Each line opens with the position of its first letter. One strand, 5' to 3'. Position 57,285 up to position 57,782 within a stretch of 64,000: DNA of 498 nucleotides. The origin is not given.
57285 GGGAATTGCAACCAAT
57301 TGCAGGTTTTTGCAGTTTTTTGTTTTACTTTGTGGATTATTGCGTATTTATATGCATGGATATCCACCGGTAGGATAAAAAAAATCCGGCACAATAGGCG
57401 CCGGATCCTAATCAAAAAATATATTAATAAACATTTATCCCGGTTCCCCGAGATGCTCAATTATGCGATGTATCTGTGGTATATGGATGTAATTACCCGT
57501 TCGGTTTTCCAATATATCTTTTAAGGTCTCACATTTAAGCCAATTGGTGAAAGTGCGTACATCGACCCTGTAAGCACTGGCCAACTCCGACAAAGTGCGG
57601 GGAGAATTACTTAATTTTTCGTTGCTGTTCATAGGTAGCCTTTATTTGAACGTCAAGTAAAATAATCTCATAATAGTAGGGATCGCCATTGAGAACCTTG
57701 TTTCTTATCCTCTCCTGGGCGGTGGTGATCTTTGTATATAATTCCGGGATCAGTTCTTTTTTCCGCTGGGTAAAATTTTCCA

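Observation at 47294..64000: tRNA-Pro-integrated element with phage-like functions but no tailed-phage hallmark genes: candidate non-tailed membrane-containing or pleomorphic temperate virus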

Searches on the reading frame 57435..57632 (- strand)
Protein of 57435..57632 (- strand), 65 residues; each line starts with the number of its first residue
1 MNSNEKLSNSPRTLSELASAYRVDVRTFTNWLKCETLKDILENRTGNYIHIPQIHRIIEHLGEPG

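Call 96: search_protein_families(library=pfam, max_evalue=0.001, proteins=[window:57435-57632:-])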
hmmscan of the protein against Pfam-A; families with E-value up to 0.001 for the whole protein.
window:57435-57632:- (65 aa): 0 families
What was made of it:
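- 57435..57632 (-): Conserved 65-aa protein overlapping the end of the ATPase gene. No Pfam match (call 96).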
